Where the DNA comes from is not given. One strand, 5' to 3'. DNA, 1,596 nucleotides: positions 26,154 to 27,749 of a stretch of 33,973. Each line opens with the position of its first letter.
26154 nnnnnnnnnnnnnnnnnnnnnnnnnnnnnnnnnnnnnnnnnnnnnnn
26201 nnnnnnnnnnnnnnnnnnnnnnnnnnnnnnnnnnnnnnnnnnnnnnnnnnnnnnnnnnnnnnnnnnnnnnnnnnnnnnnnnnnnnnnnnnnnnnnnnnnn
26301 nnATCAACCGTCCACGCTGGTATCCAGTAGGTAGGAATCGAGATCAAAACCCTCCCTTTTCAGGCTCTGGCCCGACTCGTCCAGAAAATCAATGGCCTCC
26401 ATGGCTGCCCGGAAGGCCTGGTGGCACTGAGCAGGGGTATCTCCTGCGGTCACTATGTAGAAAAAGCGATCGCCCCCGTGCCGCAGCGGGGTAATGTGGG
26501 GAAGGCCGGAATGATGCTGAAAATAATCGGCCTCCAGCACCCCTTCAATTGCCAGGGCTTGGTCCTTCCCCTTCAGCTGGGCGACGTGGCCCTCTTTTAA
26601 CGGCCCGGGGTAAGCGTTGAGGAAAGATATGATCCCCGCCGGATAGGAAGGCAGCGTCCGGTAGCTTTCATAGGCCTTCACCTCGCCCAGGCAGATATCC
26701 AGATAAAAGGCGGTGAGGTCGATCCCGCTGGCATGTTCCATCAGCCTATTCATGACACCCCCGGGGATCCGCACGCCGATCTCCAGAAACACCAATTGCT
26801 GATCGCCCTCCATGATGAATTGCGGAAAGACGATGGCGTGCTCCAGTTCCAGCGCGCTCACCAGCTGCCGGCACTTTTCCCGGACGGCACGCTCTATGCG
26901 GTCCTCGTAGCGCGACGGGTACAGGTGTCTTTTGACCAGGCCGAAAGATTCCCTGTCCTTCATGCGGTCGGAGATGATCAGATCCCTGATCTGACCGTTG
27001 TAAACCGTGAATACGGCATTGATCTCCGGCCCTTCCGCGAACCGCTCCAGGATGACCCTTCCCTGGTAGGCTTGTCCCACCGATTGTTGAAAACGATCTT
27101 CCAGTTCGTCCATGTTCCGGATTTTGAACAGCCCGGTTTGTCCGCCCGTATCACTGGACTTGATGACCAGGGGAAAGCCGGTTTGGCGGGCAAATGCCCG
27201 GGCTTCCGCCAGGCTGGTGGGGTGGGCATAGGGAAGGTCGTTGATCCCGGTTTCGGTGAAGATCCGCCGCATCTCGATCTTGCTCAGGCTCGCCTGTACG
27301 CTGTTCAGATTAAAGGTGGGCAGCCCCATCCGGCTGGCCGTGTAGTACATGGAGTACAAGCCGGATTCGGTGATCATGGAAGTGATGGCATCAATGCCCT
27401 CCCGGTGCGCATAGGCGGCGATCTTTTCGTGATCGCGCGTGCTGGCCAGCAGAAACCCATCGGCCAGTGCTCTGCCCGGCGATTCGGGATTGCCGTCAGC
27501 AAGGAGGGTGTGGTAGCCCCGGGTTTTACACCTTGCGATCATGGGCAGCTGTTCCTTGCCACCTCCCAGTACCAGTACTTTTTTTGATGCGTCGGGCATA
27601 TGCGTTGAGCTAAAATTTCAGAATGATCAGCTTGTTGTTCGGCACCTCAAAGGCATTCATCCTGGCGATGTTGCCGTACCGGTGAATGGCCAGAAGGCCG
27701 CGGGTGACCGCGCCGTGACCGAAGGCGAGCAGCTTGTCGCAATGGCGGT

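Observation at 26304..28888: ComA (phosphosulfolactate synthase), histidine phosphatase and ATP-grasp ligase as one operon inside a glycan locus: a putative sulfolactate make-and-attach module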

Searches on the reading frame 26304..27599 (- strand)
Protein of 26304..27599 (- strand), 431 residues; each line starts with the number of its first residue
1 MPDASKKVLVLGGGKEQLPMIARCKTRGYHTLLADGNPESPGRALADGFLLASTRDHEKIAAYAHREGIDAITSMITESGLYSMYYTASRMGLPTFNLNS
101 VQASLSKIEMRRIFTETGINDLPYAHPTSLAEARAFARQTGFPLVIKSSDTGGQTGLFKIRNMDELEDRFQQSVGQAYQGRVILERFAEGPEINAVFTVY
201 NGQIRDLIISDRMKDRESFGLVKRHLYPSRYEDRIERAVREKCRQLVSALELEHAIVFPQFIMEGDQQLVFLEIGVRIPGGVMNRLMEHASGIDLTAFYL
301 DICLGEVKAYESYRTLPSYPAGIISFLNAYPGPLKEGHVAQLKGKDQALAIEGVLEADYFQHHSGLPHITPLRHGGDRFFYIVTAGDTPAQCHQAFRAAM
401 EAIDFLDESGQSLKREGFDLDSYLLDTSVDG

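Call 3: search_protein_families(library=pfam, proteins=[window:26304-27599:-], max_evalue=0.01)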
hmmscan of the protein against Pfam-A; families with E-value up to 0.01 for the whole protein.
window:26304-27599:- (431 aa): 8 families
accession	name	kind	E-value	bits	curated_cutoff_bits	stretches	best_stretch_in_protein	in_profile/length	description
PF02786.22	CPSase_L_D2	-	4.9e-11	43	19.8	1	128-306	25-206/211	Carbamoyl-phosphate synthase L chain, ATP binding domain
PF18603.7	LAL_C2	-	7.2e-07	29.8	29.4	1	336-405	8-75/78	L-amino acid ligase C-terminal domain 2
PF07478.18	Dala_Dala_lig_C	-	1.4e-06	28.5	24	1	134-196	29-89/204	D-ala D-ala ligase C-terminus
PF01071.24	GARS_A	-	0.00046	20.5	27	1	106-207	2-108/194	Phosphoribosylglycinamide synthetase, ATP-grasp (A) domain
PF22660.2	RS_preATP-grasp-like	-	0.00099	19.9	27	1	6-73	2-67/98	Ribonucleotide synthetase preATP-grasp domain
PF02222.28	ATP-grasp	-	0.0012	18.9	27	1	114-277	3-162/179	ATP-grasp domain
PF02655.19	ATP-grasp_3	-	0.0015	19.1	23.2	1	138-280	28-159/160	ATP-grasp domain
PF15632.11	ATPgrasp_Ter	-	0.0039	17.4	29.1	0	238-309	48-114/131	ATP-grasp in the biosynthetic pathway with Ter operon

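Call 4: search_protein_families(library=ncbifam, proteins=[window:26304-27599:-], max_evalue=0.01)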
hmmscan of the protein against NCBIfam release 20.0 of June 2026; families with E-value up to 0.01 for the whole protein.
window:26304-27599:- (431 aa): 39 families (the best 25 are shown)
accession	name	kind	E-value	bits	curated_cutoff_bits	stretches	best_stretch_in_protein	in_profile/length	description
NF002563.0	PRK02186.1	subfamily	3.5e-18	65.3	625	1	52-311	53-310/890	argininosuccinate lyase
NF006766.0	PRK09288.1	equivalog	1.4e-12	47.1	339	1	4-276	11-283/396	formate-dependent phosphoribosylglycinamide formyltransferase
NF004679.0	PRK06019.1-5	equivalog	1.4e-10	40.6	326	1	6-253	3-244/376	5-(carboxyamino)imidazole ribonucleotide synthase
NF002527.0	PRK01966.1-3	equivalog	2.8e-10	39.9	310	1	97-289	109-308/332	D-alanine--D-alanine ligase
NF009554.0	PRK12999.1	equivalog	6.1e-10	37.6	965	1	106-306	119-323/1147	pyruvate carboxylase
TIGR01205.1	D_ala_D_alaTIGR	subfamily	6.9e-10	38.4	245.65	1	103-274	103-283/318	D-alanine--D-alanine ligase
NF006406.0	PRK08654.1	equivalog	6.1e-09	34.9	739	1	57-306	63-318/499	acetyl-CoA carboxylase biotin carboxylase subunit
NF006367.0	PRK08591.1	subfamily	6.3e-09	35.1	597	1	107-307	116-320/451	acetyl-CoA carboxylase biotin carboxylase subunit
TIGR01235.1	pyruv_carbox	equivalog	9.6e-09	33.3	1114.45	1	104-305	113-318/1143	pyruvate carboxylase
TIGR01161.1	purK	equivalog_domain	1.1e-08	34.8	318.4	1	7-276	1-264/362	5-(carboxyamino)imidazole ribonucleotide synthase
TIGR03909.1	pyrrolys_PylC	equivalog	1.1e-08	34.3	248.3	1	13-299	7-273/374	3-methylornithine--L-lysine ligase PylC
NF002378.0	PRK01372.1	subfamily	1.1e-08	34.1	243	1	103-275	97-268/305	D-alanine--D-alanine ligase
NF053643.1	Ddl_archaea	equivalog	1.3e-08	34.2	500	1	24-320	18-312/367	putative pseudomurein biosynthesis ATP-grasp protein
NF004675.0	PRK06019.1-1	equivalog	4.1e-08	32.4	375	1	8-271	12-267/375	5-(carboxyamino)imidazole ribonucleotide synthase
TIGR02712.1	urea_carbox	equivalog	6e-08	30.9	1303.85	1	128-313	137-325/1201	urea carboxylase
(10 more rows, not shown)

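Call 22: find_homologous_proteins(query=window:26304-27599:-, max_evalue=0.00001)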
Query window:26304-27599:- (431 aa): 20 proteins with E <= 0.00001 among 8000 candidates.
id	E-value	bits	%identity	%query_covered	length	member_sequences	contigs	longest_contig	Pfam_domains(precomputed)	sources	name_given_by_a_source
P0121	3.5e-286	967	99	100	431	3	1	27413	PF02786.23,PF18603.8,PF07478.19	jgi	jgi:biotin carboxylase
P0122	1.4e-258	876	89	100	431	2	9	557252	PF02786.23,PF07478.19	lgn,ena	-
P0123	2.4e-142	493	53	98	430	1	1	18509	PF02786.23,PF07478.19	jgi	jgi:biotin carboxylase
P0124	2.0e-124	434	47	99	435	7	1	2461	PF02786.23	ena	-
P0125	2.5e-117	410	45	99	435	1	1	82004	PF02786.23,PF21360.4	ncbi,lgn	-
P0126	3.5e-98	347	44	94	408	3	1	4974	PF13535.12,PF02786.23,PF02222.28,PF02655.20,PF01071.25,PF18603.8,PF07478.19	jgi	jgi:biotin carboxylase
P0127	1.6e-84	302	41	89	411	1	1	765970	PF13535.12,PF02786.23,PF02222.28,PF02655.20,PF01071.25,PF21360.4,PF07478.19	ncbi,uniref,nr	ncbi:ATP-grasp domain-containing protein [Rossellomorea aquimaris]|uniref:ATP-grasp domain-containin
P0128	1.1e-83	300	39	96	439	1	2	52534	PF13535.12,PF02786.23,PF02222.28,PF02655.20,PF01071.25,PF18603.8,PF07478.19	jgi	jgi:biotin carboxylase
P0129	9.0e-64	234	37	89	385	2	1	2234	-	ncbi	-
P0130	3.9e-51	192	34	89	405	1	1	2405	PF13535.12,PF02786.23,PF02222.28,PF18130.7,PF02655.20,PF01071.25,PF18603.8,PF07478.19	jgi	jgi:biotin carboxylase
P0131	1.7e-31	128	29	89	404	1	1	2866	PF13535.12,PF02786.23,PF01071.25,PF18603.8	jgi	-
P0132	1.6e-25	108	28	70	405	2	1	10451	PF13535.12,PF02786.23,PF02222.28,PF02655.20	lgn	-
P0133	1.4e-24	105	31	71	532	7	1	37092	PF13535.12,PF02786.23,PF02222.28,PF18130.7,PF02655.20,PF18603.8,PF07478.19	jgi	jgi:biotin carboxylase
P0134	1.3e-23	102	29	68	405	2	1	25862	PF13535.12,PF02786.23,PF02222.28,PF02655.20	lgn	-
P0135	1.4e-23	102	25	91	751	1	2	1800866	PF13535.12,PF01070.25,PF02786.23,PF00478.32,PF02222.28,PF18130.7,PF02655.20,PF18603.8,PF01645.24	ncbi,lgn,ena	-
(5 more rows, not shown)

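Call 23: find_encoding_contigs(protein=P0123, flank=9000, max_places=1)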
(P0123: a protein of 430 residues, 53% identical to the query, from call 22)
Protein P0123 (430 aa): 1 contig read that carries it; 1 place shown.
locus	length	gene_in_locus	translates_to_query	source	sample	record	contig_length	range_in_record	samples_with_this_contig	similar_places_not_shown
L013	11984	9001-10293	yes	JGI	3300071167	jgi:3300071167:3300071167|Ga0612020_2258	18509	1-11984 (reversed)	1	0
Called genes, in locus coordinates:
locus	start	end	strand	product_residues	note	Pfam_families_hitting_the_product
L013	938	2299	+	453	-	PF21436:STT3-PglB_core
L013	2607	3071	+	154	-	-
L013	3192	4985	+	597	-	PF00664:ABC_membrane, PF00005:ABC_tran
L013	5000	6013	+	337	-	PF01073:3Beta_HSD, PF01370:Epimerase, PF02719:Polysacc_synt_2, PF04321:RmlD_sub_bind (weak), PF08659:KR (weak), PF16363:GDP_Man_Dehyd, PF07993:NAD_binding_4, PF13460:NAD_binding_10, +1 more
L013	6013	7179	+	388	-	PF00155:Aminotran_1_2 (weak), PF01041:DegT_DnrJ_EryC1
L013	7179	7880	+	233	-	PF02348:CTP_transf_3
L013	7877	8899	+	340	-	-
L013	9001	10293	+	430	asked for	PF02786:CPSase_L_D2, PF07478:Dala_Dala_lig_C (weak)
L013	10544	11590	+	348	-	PF03102:NeuB, PF08666:SAF (weak)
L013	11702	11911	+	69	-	-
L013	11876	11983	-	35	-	?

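Call 24: find_encoding_contigs(protein=P0125, flank=9000, max_places=1)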
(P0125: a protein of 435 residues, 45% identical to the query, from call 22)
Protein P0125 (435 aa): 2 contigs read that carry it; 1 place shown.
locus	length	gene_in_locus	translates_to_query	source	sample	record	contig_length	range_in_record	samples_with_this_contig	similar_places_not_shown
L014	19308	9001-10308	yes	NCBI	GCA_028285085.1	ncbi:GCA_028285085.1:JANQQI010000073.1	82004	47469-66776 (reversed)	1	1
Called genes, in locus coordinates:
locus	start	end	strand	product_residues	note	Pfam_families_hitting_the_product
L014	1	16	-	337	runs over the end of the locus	PF07992:Pyr_redox_2, PF13738:Pyr_redox_3, PF00070:Pyr_redox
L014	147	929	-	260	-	PF00378:ECH_1, PF16113:ECH_2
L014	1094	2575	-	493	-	PF01943:Polysacc_synt (weak)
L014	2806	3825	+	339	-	PF01073:3Beta_HSD, PF01370:Epimerase, PF02719:Polysacc_synt_2, PF04321:RmlD_sub_bind, PF07993:NAD_binding_4, PF16363:GDP_Man_Dehyd, PF13460:NAD_binding_10 (weak)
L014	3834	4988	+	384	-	PF00155:Aminotran_1_2, PF01041:DegT_DnrJ_EryC1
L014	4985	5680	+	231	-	PF02348:CTP_transf_3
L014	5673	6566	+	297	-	PF13489:Methyltransf_23, PF13649:Methyltransf_25, PF13847:Methyltransf_31, PF08241:Methyltransf_11, PF08242:Methyltransf_12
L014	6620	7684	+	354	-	PF04101:Glyco_tran_28_C (weak)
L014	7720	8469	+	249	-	PF02679:ComA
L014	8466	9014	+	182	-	PF00300:His_Phos_1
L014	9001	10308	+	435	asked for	PF21360:PylC-like_N (faint), PF02786:CPSase_L_D2 (weak)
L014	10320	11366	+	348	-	PF03102:NeuB, PF08666:SAF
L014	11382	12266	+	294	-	-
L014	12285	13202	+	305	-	PF00535:Glycos_transf_2, PF10111:Glyco_tranf_2_2 (weak), PF13641:Glyco_tranf_2_3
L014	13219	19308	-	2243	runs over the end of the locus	PF05572:Peptidase_M43, PF01839:FG-GAP (faint), PF13517:FG-GAP_3, PF13585:CHU_C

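Call 25: find_encoding_contigs(protein=P0127, flank=9000, max_places=1)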
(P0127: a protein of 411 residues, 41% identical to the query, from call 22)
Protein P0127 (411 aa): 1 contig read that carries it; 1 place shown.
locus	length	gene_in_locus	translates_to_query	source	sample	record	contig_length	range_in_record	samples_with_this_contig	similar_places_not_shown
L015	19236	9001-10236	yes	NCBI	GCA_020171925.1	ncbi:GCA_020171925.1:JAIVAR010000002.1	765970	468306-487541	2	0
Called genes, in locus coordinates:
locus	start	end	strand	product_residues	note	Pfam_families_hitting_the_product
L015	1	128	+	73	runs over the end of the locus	PF02599:CsrA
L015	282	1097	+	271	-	PF00669:Flagellin_N, PF00700:Flagellin_C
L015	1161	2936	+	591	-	PF01973:MptE-like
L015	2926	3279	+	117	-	PF26154:DUF8042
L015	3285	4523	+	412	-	PF01973:MptE-like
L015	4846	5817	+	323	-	PF01073:3Beta_HSD, PF01370:Epimerase, PF02719:Polysacc_synt_2, PF04321:RmlD_sub_bind, PF05368:NmrA, PF07993:NAD_binding_4, PF16363:GDP_Man_Dehyd, PF13460:NAD_binding_10, +2 more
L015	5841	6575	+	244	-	PF02348:CTP_transf_3, PF12804:NTP_transf_3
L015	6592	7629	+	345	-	PF04101:Glyco_tran_28_C (weak)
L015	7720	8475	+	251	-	PF02679:ComA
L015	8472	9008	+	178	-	PF00300:His_Phos_1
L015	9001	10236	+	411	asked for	PF21360:PylC-like_N (weak), PF01071:GARS_A (weak), PF02655:ATP-grasp_3 (weak), PF02786:CPSase_L_D2, PF02222:ATP-grasp (weak), PF07478:Dala_Dala_lig_C, PF13535:ATP-grasp_4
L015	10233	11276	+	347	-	PF03102:NeuB, PF08666:SAF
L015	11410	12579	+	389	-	PF01041:DegT_DnrJ_EryC1, PF00155:Aminotran_1_2, PF01053:Cys_Met_Meta_PP (weak), PF01212:Beta_elim_lyase (weak)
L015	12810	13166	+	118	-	PF03646:FlaG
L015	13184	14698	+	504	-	PF02465:FliD_N, PF07195:FliD_C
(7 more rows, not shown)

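Call 26: find_encoding_contigs(protein=P0128, flank=9000, max_places=1)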
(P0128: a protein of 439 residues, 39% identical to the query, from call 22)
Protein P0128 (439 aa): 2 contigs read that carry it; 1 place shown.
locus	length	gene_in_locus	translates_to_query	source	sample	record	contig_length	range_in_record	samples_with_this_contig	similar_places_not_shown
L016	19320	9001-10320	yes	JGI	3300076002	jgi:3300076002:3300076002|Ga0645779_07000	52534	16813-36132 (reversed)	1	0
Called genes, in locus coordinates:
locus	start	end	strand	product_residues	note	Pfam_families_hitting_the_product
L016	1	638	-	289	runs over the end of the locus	PF00528:BPD_transp_1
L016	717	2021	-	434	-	PF01547:SBP_bac_1, PF13416:SBP_bac_8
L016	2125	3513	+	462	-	PF00392:GntR, PF07729:FCD, PF07690:MFS_1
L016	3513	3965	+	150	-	PF07690:MFS_1 (weak)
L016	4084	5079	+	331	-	PF01073:3Beta_HSD, PF01370:Epimerase, PF02719:Polysacc_synt_2, PF04321:RmlD_sub_bind, PF05368:NmrA, PF08659:KR, PF13460:NAD_binding_10, PF16363:GDP_Man_Dehyd, +2 more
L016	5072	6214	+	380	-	PF01041:DegT_DnrJ_EryC1, PF01212:Beta_elim_lyase (weak), PF00155:Aminotran_1_2, PF01053:Cys_Met_Meta_PP (weak)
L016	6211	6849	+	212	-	PF13302:Acetyltransf_3, PF00583:Acetyltransf_1 (weak)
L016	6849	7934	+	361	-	-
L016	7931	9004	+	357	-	PF03102:NeuB, PF08666:SAF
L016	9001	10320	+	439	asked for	PF01071:GARS_A, PF02655:ATP-grasp_3 (weak), PF02786:CPSase_L_D2, PF02222:ATP-grasp, PF07478:Dala_Dala_lig_C, PF13535:ATP-grasp_4 (weak), PF18603:LAL_C2 (faint)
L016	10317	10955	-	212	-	PF02348:CTP_transf_3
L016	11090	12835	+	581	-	PF01609:DDE_Tnp_1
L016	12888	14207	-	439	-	-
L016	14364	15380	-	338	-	-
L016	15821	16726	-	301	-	PF04572:Gb3_synth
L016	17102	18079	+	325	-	PF00535:Glycos_transf_2, PF13641:Glyco_tranf_2_3 (weak)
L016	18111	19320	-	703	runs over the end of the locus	PF00702:Hydrolase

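Call 29: search_solved_structures(query=window:26304-27599:-, show_alignments=1, max_evalue=0.01)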
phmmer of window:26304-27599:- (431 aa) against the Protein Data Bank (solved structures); distinct sequences matched with E-value up to 0.01: 69 (the best 60 are shown).
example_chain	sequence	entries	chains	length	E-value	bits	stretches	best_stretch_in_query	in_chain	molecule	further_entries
4dim_A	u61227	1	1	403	2e-14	56.6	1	5-305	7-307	Phosphoribosylglycinamide synthetase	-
3ax6_A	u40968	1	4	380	2.5e-09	39.8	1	6-264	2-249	Phosphoribosylaminoimidazole carboxylase, ATPase subunit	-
1ulz_A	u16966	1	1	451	3.2e-09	39.4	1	7-307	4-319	pyruvate carboxylase n-terminal domain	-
3wo1_A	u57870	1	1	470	4.9e-09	38.8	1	55-305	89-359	Alanine-anticapsin ligase BacD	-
3wnz_A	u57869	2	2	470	9e-09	38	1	55-301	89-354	Alanine-anticapsin ligase BacD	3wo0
3vmm_A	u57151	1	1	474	9.2e-09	37.9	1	55-301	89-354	Alanine-anticapsin ligase BacD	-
8evy_B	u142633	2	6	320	1.5e-08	37.2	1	103-208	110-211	D-alanine--D-alanine ligase B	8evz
3vot_A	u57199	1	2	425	2.1e-08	36.8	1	86-310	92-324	L-amino acid ligase, BL00235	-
2vpq_A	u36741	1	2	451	2.7e-08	36.4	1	129-312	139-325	ACETYL-COA CARBOXYLASE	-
2dzd_A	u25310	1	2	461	1.5e-07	33.9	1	102-299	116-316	pyruvate carboxylase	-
3n6r_A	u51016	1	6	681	2.4e-07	33.3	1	100-306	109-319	Propionyl-CoA carboxylase, alpha subunit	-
8gk8_C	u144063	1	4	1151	3.3e-07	32.8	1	130-303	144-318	Pyruvate carboxylase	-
3hb9_A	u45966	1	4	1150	3.4e-07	32.8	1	130-303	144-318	Pyruvate carboxylase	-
3ho8_A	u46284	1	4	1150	3.4e-07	32.8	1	130-303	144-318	Pyruvate carboxylase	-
3hbl_A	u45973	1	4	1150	3.4e-07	32.8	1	130-303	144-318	Pyruvate carboxylase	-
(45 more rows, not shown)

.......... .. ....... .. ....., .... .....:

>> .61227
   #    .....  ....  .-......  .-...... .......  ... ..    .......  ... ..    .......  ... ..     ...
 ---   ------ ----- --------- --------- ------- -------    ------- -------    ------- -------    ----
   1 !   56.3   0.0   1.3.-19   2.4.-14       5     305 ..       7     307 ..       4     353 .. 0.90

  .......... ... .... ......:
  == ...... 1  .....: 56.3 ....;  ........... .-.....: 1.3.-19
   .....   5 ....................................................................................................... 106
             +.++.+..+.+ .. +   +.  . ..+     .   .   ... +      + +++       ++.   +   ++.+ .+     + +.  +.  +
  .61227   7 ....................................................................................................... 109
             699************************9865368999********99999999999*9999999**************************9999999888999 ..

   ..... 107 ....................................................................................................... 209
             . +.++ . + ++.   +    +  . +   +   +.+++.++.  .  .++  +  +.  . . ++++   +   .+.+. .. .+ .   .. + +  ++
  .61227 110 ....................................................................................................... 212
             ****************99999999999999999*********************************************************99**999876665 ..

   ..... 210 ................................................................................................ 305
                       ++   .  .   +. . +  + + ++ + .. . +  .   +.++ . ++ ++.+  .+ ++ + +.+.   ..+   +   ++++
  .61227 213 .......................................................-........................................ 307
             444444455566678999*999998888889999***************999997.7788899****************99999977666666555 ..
